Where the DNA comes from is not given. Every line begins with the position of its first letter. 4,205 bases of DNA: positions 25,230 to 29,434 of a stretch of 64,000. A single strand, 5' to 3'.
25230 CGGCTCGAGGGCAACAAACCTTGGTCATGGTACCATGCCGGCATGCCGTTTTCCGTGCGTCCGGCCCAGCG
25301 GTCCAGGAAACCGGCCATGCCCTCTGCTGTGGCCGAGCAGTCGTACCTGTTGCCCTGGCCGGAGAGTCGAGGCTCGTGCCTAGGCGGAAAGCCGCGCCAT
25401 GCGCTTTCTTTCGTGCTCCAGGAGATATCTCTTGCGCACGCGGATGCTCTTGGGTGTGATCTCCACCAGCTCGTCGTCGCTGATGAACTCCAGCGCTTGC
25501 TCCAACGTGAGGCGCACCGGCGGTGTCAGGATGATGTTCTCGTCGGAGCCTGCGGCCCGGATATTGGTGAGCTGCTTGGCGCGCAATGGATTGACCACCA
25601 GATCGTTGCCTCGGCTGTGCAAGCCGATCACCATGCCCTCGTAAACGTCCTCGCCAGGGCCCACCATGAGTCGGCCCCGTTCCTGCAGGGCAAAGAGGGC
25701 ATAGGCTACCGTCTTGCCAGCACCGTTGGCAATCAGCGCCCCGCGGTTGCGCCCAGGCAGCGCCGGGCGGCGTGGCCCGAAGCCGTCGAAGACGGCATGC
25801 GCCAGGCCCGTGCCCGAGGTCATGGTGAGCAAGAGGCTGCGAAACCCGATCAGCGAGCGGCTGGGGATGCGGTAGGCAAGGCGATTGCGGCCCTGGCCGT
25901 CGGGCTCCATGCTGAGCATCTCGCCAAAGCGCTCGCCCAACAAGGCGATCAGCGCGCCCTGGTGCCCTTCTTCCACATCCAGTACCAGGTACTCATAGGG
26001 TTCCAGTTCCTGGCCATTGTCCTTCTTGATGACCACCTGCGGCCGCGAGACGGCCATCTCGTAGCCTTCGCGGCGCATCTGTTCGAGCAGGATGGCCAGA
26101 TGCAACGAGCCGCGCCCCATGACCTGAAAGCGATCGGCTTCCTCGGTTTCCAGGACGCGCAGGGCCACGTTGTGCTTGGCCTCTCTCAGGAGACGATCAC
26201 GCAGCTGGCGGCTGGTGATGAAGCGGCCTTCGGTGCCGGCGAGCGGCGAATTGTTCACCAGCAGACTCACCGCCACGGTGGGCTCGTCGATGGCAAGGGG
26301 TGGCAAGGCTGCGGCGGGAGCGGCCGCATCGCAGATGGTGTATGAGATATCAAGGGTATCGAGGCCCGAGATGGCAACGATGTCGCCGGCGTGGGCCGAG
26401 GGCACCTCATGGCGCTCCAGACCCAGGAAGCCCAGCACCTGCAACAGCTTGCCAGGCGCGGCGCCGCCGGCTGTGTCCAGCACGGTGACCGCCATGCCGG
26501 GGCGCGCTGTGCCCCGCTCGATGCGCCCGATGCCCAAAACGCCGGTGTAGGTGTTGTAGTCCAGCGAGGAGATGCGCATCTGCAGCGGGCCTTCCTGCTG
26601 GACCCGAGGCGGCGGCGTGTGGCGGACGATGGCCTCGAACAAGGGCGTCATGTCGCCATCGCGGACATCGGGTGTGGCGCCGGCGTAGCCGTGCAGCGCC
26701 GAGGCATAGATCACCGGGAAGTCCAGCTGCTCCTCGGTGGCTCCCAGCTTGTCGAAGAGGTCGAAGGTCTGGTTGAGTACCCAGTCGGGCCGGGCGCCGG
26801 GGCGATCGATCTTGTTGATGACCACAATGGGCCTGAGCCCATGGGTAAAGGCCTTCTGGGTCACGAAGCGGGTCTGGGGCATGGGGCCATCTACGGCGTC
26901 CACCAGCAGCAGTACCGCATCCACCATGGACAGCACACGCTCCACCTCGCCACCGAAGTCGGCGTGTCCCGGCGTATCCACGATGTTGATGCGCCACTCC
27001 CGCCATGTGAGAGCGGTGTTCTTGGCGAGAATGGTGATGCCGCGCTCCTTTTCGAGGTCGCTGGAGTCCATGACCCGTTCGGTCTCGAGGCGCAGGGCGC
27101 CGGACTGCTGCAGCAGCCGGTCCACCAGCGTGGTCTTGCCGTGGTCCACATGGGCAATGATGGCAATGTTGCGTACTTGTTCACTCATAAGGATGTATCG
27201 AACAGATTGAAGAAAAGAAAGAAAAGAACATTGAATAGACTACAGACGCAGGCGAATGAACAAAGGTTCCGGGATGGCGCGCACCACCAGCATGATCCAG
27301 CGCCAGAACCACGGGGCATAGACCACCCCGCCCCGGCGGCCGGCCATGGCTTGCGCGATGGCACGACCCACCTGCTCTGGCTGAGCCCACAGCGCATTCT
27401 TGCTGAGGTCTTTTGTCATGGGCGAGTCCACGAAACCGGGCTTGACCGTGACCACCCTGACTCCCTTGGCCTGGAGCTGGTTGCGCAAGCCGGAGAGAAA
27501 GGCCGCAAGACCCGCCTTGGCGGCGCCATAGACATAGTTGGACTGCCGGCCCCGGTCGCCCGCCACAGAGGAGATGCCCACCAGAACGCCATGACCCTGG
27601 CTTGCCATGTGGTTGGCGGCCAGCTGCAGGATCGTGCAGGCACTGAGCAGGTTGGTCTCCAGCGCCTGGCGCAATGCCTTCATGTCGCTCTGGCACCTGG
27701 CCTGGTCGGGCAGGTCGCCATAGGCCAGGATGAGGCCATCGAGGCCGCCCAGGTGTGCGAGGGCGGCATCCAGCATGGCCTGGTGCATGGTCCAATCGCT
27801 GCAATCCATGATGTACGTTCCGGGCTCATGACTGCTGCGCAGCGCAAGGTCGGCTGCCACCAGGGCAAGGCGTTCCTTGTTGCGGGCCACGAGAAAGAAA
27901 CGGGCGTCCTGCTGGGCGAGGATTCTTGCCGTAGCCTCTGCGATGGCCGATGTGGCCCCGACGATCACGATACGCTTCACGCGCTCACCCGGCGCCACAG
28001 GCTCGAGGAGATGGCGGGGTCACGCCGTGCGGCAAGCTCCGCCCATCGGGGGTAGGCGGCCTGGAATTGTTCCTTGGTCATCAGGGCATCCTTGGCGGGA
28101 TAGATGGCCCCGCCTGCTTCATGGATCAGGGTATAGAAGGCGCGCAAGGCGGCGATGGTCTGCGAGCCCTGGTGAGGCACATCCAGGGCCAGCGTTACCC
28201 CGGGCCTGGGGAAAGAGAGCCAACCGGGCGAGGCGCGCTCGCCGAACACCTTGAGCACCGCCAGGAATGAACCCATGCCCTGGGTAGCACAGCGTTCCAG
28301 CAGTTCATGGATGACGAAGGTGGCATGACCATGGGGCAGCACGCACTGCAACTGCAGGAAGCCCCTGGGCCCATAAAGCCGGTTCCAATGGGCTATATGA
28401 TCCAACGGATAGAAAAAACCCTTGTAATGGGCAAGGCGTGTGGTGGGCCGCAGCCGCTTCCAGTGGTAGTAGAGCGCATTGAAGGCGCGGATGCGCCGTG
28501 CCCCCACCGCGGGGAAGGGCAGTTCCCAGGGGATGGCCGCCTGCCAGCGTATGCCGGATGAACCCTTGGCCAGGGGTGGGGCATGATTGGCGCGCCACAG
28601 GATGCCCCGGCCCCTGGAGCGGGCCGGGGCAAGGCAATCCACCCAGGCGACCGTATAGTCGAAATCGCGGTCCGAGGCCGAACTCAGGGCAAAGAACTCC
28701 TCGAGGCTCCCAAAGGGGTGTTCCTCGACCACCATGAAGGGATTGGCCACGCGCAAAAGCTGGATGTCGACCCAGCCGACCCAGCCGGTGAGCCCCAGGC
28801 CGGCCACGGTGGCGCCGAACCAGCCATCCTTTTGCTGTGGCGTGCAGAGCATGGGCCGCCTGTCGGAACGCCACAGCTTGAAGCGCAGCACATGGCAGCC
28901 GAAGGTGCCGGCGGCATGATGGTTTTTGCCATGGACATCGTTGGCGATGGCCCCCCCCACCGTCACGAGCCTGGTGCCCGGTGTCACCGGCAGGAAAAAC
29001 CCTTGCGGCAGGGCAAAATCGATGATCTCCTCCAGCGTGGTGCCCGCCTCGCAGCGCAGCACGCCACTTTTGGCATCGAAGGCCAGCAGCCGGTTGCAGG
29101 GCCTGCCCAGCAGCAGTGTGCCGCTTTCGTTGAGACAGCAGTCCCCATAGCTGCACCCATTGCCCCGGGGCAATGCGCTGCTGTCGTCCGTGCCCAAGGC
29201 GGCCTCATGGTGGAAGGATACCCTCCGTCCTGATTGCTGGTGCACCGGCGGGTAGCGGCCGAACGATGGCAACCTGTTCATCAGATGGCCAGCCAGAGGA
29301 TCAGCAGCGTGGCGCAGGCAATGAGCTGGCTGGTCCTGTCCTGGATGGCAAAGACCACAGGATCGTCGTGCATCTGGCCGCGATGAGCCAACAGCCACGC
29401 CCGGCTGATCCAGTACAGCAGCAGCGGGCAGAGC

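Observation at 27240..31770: Complete decaprenyl-phospho-arabinose (DPA)-like lipid-linked pentose donor pathway in a proteobacterium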

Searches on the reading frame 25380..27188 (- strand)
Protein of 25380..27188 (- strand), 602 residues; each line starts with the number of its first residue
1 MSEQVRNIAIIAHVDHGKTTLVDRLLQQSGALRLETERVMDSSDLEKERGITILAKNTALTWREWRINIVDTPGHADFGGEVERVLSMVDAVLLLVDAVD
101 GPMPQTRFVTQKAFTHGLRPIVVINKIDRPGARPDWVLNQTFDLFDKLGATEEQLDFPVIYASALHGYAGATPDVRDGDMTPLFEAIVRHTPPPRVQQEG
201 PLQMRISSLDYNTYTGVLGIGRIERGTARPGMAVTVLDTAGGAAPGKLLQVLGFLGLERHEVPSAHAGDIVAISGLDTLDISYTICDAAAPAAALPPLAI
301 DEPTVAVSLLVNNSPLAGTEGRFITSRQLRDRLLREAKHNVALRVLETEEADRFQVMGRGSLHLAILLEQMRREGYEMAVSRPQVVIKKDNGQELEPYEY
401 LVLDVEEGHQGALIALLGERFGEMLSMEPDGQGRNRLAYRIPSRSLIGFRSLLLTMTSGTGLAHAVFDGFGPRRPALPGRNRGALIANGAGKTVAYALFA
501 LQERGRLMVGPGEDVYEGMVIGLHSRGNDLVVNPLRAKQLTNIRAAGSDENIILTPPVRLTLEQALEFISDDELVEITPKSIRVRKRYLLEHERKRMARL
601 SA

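Call 4: search_protein_families(library=pfam, proteins=[window:25380-27188:-])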
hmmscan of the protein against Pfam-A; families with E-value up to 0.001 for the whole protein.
window:25380-27188:- (602 aa): 6 families
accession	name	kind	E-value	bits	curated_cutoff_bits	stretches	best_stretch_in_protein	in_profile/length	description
PF00009.33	GTP_EFTU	-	9.4e-56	188.8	26.5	1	4-193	2-188/188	Elongation factor Tu GTP binding domain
PF21018.2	BipA_C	-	6e-46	155.2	23.8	1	482-589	1-108/110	TypA/BipA C-terminal domain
PF00679.30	EFG_C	-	6.3e-16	58.6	27.9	1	395-472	3-80/89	Elongation factor G C-terminus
PF03144.31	GTP_EFTU_D2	-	2.2e-08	34.9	30.3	1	216-286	1-73/73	Elongation factor Tu domain 2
PF22042.2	EF-G_D2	-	3.8e-06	27.4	27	1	208-287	8-83/84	Elongation factor G domain 2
PF01926.29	MMR_HSR1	-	1.2e-05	25.9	21.9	1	8-126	2-113/113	50S ribosome-binding GTPase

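Call 5: search_protein_families(library=ncbifam, proteins=[window:25380-27188:-])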
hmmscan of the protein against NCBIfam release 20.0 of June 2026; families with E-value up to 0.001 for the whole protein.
window:25380-27188:- (602 aa): 35 families (the best 25 are shown)
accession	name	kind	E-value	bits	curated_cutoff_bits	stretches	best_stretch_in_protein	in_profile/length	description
NF007583.0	PRK10218.1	equivalog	2.3e-264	878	1260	1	1-599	1-602/607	ribosome-dependent GTPase TypA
TIGR01394.1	TypA_BipA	equivalog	1.1e-261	869.3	757.3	1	5-596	1-594/594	translational GTPase TypA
TIGR00490.1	aEF-2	equivalog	6.6e-51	173.3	738.45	2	3-129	17-150/720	elongation factor EF-2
TIGR01393.1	lepA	equivalog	9.8e-49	166.2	533.9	1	4-270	2-254/595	translation elongation factor 4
TIGR00484.1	EF-G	equivalog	1.1e-46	159.3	659.4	2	3-159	8-166/691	elongation factor G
NF009381.0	PRK12740.1-5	subfamily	1.2e-45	156.2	583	2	3-145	7-154/692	elongation factor G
NF012153.1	tet_protect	equivalog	4e-37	127.7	775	1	7-140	2-140/614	tetracycline resistance ribosomal protection protein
NF009891.0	PRK13351.1-1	equivalog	4.2e-35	121.5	597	2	2-143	6-152/681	elongation factor G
NF000120.3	47473_otr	exception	5e-33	114.6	900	1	7-140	4-142/608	tetracycline resistance ribosomal protection protein Otr(A)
NF009377.1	PRK12740.1-1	equivalog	8.3e-32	110.4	890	2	2-142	10-155/700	elongation factor G-like protein EF-G2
NF001964.0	PRK00741.1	equivalog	5.2e-28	97.8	473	1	4-167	11-180/529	peptide chain release factor 3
NF033148.1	tet_protect_M_W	exception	9.2e-28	96.9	1100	1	5-133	3-136/639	TetM/TetW/TetO/TetS family tetracycline resistance ribosomal protection protein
NF012155.1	tet_protect_M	exception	7e-26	90.6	1420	1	5-132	3-135/639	tetracycline resistance ribosomal protection protein Tet(M)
NF012154.0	tet_protect_Q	exception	1.2e-24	86.7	1425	1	5-132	3-135/638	tetracycline resistance ribosomal protection protein Tet(Q)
TIGR00483.1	EF-1_alpha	equivalog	9.5e-24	83.6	540.1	1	5-246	7-271/427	translation elongation factor EF-1 subunit alpha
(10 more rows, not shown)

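Call 62: find_homologous_proteins(query=window:25380-27188:-)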
Query window:25380-27188:- (602 aa): 8000 proteins with E <= 0.001 among 8000 candidates; the best 120 are listed.
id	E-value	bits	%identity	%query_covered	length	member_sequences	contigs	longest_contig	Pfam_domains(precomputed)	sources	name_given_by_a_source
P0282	0.0e+0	1256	94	100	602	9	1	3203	PF21018.3,PF01926.30,PF00679.31,PF00009.34,PF03144.32,PF22042.3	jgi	jgi:GTP-binding protein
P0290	0.0e+0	1030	-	-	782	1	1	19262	PF21018.3,PF01926.30,PF00679.31,PF00009.34,PF03144.32,PF22042.3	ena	-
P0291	1.8e-276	936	69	100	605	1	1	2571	PF21018.3,PF00679.31,PF00009.34,PF03144.32,PF22042.3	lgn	-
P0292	2.0e-276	936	70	100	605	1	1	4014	PF21018.3,PF00679.31,PF00009.34,PF03144.32,PF22042.3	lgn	-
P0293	4.8e-276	935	69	100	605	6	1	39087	PF21018.3,PF00679.31,PF00009.34,PF03144.32,PF22042.3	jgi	-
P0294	1.8e-275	933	69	100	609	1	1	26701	PF21018.3,PF00679.31,PF00009.34,PF03144.32,PF22042.3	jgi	jgi:GTP-binding protein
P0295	2.6e-275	932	68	100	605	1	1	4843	PF21018.3,PF01926.30,PF00679.31,PF00009.34,PF03144.32,PF22042.3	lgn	-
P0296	2.7e-275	932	70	100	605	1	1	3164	PF21018.3,PF01926.30,PF00679.31,PF00009.34,PF03144.32,PF22042.3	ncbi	ncbi:MAG: translational GTPase TypA [Candidatus Macondimonas sp.]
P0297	3.3e-275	932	70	100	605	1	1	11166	PF21018.3,PF01926.30,PF00679.31,PF00009.34,PF03144.32,PF22042.3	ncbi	ncbi:MAG: translational GTPase TypA [Candidatus Macondimonas sp.]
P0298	5.5e-275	931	69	100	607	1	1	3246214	PF21018.3,PF01926.30,PF00679.31,PF00009.34,PF03144.32,PF22042.3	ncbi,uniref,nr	ncbi:translational GTPase TypA [Sulfurivermis fontis]|uniref:translational GTPase TypA n=1 Tax=Sulfu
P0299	5.6e-275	931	70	99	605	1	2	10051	PF21018.3,PF01926.30,PF00679.31,PF00009.34,PF03144.32,PF22042.3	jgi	jgi:GTP-binding protein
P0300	6.3e-275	931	69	100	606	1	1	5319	PF21018.3,PF01926.30,PF00679.31,PF00009.34,PF03144.32,PF22042.3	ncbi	-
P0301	6.7e-275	931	69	100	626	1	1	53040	PF21018.3,PF01926.30,PF00679.31,PF00009.34,PF03144.32,PF22042.3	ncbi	ncbi:MAG: ribosome-dependent GTPase TypA [Thiohalomonadaceae bacterium]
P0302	6.7e-275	931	69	100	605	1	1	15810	PF21018.3,PF01926.30,PF00679.31,PF00009.34,PF03144.32,PF22042.3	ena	-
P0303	6.7e-275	931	70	99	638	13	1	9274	PF21018.3,PF00679.31,PF00009.34,PF03144.32,PF22042.3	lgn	-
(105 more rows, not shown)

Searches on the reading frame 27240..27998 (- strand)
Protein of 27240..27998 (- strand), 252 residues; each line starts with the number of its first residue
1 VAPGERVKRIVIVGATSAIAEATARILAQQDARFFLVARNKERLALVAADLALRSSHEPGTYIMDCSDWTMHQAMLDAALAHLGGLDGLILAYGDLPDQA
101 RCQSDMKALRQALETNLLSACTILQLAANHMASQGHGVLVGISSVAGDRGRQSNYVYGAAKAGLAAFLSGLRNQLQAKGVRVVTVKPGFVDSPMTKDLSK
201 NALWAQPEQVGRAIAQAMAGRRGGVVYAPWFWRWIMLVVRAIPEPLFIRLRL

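Call 4: search_protein_families(library=pfam, proteins=[window:27240-27998:-])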
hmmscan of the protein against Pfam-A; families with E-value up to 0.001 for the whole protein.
window:27240-27998:- (252 aa): 3 families
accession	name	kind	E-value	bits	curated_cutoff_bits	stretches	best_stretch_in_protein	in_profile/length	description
PF00106.31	adh_short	-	1.2e-38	133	26.6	1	8-201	1-193/195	short chain dehydrogenase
PF13561.12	adh_short_C2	-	1e-27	97.7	27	1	14-201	1-187/236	Enoyl-(Acyl carrier protein) reductase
PF08659.16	KR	-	6.3e-07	29.9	22.6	1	11-189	4-177/180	KR domain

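Call 5: search_protein_families(library=ncbifam, proteins=[window:27240-27998:-])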
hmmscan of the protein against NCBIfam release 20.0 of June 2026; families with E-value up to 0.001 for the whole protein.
window:27240-27998:- (252 aa): 208 families (the best 25 are shown)
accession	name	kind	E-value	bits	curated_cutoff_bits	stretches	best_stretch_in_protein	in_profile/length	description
NF005489.0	PRK07102.1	equivalog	2.6e-89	299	267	1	8-252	2-243/243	SDR family oxidoreductase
NF053786.1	DcplherypntRedDprE2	equivalog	8.3e-55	186.1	250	1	8-251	9-251/252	decaprenylphospho-beta-D-erythro-pentofuranosid-2-ulose 2-reductase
NF005437.0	PRK07024.1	equivalog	3.8e-35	121.6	266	1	8-249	5-245/259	SDR family oxidoreductase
NF004110.0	PRK05599.1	equivalog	1e-33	116.9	362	1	9-249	2-243/246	SDR family oxidoreductase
NF006099.0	PRK08251.1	equivalog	2.8e-33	115.2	253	1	7-249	4-248/250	SDR family oxidoreductase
NF009466.0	PRK12826.1-2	subfamily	3.8e-30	105.2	222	1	8-201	4-198/248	3-oxoacyl-ACP reductase FabG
NF004825.0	PRK06181.1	equivalog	9.7e-28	97.2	215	1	8-208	7-202/268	SDR family oxidoreductase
NF005878.0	PRK07825.1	subfamily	1.1e-26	93.8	287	1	8-243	10-241/278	short chain dehydrogenase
NF005559.1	PRK07231.1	subfamily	4.5e-26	91.9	215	1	8-215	5-208/249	glucose 1-dehydrogenase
TIGR01830.1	3oxo_ACP_reduc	equivalog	4.8e-26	91.9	297.75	1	11-202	2-193/239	3-oxoacyl-[acyl-carrier-protein] reductase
NF004198.0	PRK05653.1-3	equivalog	1.3e-24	87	296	1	7-202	7-201/248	3-oxoacyl-ACP reductase FabG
NF052558.1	MBtsdlDhBudC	equivalog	7.8e-24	84.6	270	1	8-202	4-194/250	meso-2,3-butanediol dehydrogenase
NF005681.0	PRK07478.1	subfamily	1.4e-23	83.6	267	1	8-201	7-201/254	SDR family oxidoreductase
NF038213.1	SDR_TniO_fam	equivalog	3.6e-23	82.2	300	1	10-194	5-196/249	SDR family oxidoreductase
NF047420.2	EF_P_mod_YmfI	equivalog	5.8e-23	81.8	238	1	10-204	2-192/236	elongation factor P 5-aminopentanone reductase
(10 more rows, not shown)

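Call 15: search_solved_structures(query=window:27240-27998:-, show_alignments=0)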
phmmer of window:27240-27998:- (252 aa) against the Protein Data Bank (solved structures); distinct sequences matched with E-value up to 0.001: 448 (the best 60 are shown).
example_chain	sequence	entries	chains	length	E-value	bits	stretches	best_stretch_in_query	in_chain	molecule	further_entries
21gq_C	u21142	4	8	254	9.3e-30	107.2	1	9-250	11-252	Decaprenylphosphoryl-2-keto-beta-D-erythro-pentose reductase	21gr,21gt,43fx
4cql_B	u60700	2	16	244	6.8e-19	71.6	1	11-203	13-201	CARBONYL REDUCTASE FAMILY MEMBER 4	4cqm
2jah_A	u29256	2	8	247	2.2e-18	70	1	9-208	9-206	CLAVULANIC ACID DEHYDROGENASE | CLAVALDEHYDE DEHYDROGENASE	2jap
3tox_A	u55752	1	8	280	3e-17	66.3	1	9-195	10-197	Short chain dehydrogenase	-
2ehd_A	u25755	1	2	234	3.3e-17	66.1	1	9-218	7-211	Oxidoreductase, short-chain dehydrogenase/reductase family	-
4wjz_A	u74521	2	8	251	2.7e-16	63.1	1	10-221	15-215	3-oxoacyl-[acyl-carrier-protein] reductase FabG | 3-oxoacyl-[acyl-carrier protein] reductase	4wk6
3op4_A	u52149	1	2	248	3.4e-16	62.8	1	10-221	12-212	3-oxoacyl-[acyl-carrier protein] reductase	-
3rro_A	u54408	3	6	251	3.6e-16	62.7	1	10-221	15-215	3-ketoacyl-(acyl-carrier-protein) reductase | 3-oxoacyl-[acyl-carrier protein] reductase | 3-oxoacyl-[acyl-carrier-protein] reductase FabG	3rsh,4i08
4ni5_A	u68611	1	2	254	6.1e-16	62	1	8-204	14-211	Oxidoreductase, short-chain dehydrogenase/reductase family protein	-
5end_A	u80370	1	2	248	7.5e-16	61.7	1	10-221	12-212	3-oxoacyl-[acyl-carrier-protein] reductase FabG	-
8x89_A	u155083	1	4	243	7.7e-16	61.6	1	8-203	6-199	3-oxoacyl-[acyl-carrier-protein] reductase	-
1i01_A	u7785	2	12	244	1.1e-15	61.1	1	10-225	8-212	BETA-KETOACYL [ACP] REDUCTASE | 3-oxoacyl-[acyl-carrier protein] reductase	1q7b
3tzc_A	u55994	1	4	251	1.2e-15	61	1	10-221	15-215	3-oxoacyl-[acyl-carrier protein] reductase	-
3u09_A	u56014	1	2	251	1.7e-15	60.5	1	10-221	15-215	3-oxoacyl-[acyl-carrier-protein] reductase FabG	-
3ftp_A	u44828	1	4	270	2.3e-15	60.1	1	10-208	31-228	3-oxoacyl-[acyl-carrier protein] reductase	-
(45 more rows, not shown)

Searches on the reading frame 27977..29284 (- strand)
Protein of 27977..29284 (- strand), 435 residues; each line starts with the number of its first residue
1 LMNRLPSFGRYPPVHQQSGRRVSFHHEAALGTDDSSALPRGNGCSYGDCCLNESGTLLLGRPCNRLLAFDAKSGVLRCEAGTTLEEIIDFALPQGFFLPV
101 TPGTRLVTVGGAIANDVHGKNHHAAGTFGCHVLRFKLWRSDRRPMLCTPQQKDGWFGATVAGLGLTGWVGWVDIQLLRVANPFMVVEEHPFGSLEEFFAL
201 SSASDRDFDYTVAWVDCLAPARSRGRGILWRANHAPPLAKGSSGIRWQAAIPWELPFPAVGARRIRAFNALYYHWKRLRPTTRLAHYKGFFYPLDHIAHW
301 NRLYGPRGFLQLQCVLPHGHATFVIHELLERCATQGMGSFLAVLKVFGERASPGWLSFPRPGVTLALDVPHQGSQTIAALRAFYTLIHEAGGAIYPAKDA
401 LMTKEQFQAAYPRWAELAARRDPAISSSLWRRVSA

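Call 4: search_protein_families(library=pfam, proteins=[window:27977-29284:-])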
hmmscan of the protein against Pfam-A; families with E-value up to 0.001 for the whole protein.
window:27977-29284:- (435 aa): 1 family
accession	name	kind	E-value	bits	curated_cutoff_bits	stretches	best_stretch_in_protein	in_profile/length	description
PF01565.28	FAD_binding_4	-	2.8e-15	56.7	26.4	1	37-139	27-130/139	FAD binding domain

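Call 5: search_protein_families(library=ncbifam, proteins=[window:27977-29284:-])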
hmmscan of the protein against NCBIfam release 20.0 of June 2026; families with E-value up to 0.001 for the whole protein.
window:27977-29284:- (435 aa): 4 families
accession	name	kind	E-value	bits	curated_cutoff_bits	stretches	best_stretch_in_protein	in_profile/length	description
NF053785.1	DcplphribOxDprE1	equivalog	6.4e-90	302.5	500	1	33-422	36-431/449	decaprenylphosphoryl-beta-D-ribose oxidase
TIGR00387.1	glcD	equivalog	9.7e-05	21.4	567.9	1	38-137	25-126/413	glycolate oxidase subunit GlcD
TIGR01677.1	pln_FAD_oxido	subfamily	0.00014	20.5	383.1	1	56-126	84-154/560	FAD-dependent oxidoreductase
NF049975.1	2HglutDHaseYdiJ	equivalog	0.00064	17.6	1350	1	39-138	83-183/1018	D-2-hydroxyglutarate dehydrogenase YdiJ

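Call 14: search_solved_structures(query=window:27977-29284:-, show_alignments=1)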
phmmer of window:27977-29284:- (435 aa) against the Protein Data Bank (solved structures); distinct sequences matched with E-value up to 0.001: 10.
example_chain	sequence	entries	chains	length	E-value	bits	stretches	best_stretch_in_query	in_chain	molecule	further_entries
21gq_A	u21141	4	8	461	8.1e-62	212.6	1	35-423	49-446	Decaprenylphosphoryl-beta-D-ribose oxidase | Oxidoreductase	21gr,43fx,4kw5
5oep_A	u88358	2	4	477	9.1e-62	212.5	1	35-423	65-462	Decaprenylphosphoryl-beta-D-ribose oxidase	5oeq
6hfv_A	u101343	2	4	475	9.1e-62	212.5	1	35-423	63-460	Decaprenylphosphoryl-beta-D-ribose oxidase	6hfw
4p8c_A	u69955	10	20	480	9.1e-62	212.5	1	35-423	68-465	Probable decaprenylphosphoryl-beta-D-ribose oxidase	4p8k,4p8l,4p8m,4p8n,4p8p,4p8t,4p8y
4fdn_A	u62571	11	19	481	9.1e-62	212.5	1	35-423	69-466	oxidoreductase DprE1 | Probable decaprenylphosphoryl-beta-D-ribose oxidase | decaprenylphosphoryl-beta-D-ribose oxidase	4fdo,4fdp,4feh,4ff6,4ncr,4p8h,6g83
5oel_A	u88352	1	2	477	4.6e-61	210.2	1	35-423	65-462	Decaprenylphosphoryl-beta-D-ribose oxidase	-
21gt_B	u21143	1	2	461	5.8e-61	209.8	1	35-423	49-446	Decaprenylphosphoryl-beta-D-ribose oxidase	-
4aut_A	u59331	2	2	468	7.4e-58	199.6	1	36-418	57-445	DECAPRENYL-PHOSPHORYL-BETA-D-RIBOFURANOSE-2-OXIDOREDUCTASE | DprE1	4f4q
4g3t_A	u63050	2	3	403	1.2e-55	192.3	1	45-418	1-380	oxidoreductase DprE1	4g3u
6lpn_A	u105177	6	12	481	3.7e-05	25.9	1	59-153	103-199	D-2-hydroxyglutarate dehydrogenase, mitochondrial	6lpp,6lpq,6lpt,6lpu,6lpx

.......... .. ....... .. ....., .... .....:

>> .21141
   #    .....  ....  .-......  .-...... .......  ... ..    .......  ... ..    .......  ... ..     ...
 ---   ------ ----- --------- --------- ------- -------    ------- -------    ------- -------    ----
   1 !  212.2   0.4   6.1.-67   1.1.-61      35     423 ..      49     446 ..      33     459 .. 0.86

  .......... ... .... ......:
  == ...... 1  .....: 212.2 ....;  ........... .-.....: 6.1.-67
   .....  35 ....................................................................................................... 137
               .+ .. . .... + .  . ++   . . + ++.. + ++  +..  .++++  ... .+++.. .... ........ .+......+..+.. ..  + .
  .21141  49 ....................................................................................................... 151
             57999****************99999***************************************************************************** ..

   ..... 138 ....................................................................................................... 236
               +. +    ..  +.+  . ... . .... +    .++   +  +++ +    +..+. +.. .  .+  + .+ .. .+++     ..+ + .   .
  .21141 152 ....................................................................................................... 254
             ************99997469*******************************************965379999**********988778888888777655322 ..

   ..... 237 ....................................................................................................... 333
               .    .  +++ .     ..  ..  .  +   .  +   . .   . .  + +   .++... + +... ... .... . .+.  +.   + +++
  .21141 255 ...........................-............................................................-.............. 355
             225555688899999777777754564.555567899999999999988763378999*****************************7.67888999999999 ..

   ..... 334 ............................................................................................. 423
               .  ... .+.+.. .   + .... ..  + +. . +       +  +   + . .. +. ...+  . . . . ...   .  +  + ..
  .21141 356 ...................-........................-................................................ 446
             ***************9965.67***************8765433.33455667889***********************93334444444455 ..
